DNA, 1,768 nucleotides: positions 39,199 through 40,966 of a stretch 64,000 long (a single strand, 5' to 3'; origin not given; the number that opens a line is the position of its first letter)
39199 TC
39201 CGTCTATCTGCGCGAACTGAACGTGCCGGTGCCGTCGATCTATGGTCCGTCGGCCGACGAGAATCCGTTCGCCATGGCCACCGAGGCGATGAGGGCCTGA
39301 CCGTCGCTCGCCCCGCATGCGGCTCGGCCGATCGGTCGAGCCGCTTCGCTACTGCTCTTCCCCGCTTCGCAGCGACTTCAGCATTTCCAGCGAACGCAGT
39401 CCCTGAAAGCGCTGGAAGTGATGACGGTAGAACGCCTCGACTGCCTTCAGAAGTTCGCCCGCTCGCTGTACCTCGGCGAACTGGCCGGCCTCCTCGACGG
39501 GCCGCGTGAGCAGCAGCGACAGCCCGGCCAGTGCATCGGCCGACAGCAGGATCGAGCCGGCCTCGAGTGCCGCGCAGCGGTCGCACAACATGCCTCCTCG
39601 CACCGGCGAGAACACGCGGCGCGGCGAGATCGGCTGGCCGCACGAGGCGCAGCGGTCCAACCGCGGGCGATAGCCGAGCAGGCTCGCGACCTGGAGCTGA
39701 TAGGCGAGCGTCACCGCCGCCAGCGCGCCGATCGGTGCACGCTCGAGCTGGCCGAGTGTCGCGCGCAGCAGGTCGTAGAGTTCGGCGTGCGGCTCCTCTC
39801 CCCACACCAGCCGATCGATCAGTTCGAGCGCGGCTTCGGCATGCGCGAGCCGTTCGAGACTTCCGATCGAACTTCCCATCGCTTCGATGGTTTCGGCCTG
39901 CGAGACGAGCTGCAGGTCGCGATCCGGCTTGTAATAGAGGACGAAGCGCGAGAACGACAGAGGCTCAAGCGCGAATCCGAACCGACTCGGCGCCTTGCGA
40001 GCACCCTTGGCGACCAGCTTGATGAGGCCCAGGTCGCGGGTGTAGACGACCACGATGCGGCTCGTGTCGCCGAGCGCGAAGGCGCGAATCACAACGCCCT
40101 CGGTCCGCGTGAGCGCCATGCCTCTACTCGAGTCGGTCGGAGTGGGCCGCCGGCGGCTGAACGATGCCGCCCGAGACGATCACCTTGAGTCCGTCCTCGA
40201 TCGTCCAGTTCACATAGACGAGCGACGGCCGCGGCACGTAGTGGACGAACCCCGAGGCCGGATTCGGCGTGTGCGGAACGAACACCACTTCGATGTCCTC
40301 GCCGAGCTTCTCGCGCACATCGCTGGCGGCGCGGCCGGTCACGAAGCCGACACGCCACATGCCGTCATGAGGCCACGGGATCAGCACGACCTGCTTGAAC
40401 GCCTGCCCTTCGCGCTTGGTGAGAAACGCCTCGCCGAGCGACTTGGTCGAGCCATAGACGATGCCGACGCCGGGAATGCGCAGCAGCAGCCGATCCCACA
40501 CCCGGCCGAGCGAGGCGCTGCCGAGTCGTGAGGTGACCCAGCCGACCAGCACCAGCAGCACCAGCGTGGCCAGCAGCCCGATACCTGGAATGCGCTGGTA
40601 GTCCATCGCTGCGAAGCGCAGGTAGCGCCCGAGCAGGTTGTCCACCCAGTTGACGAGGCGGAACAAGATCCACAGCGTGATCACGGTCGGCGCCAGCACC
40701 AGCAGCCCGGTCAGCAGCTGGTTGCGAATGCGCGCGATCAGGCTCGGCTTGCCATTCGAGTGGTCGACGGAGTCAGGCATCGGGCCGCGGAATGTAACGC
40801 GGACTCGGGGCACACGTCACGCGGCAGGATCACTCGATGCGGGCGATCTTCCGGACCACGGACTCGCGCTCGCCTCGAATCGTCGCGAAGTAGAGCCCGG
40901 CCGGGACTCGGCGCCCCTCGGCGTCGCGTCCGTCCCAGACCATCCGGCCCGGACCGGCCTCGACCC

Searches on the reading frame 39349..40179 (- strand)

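Call 74: search_protein_families(library=pfam, proteins=[window:39349-40179:-], max_evalue=0.0001)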
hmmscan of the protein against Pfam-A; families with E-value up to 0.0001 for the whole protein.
window:39349-40179:- (276 aa): 2 families
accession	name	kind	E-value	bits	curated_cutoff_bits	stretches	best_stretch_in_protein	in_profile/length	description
PF02565.21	RecO_C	-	1.2e-29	103.5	22.1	1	107-260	3-152/157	Recombination protein O C terminal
PF11967.14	RecO_N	-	6.5e-21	74.6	27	1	21-100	1-79/80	Recombination protein O N terminal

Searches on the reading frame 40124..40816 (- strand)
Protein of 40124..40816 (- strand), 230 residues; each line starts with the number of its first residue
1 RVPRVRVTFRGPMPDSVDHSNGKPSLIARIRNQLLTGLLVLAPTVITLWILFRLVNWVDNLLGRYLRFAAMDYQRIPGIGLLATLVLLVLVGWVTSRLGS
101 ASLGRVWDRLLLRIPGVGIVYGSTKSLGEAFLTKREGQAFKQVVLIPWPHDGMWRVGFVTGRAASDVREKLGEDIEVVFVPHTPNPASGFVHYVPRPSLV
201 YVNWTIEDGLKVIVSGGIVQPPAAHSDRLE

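Call 74: search_protein_families(library=pfam, proteins=[window:40124-40816:-], max_evalue=0.0001)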
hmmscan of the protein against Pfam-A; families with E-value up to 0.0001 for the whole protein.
window:40124-40816:- (230 aa): 1 family
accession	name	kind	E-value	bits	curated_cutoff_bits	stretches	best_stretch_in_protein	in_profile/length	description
PF04367.18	DUF502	-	6.4e-29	100.4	23.8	1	83-188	2-107/107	Protein of unknown function (DUF502)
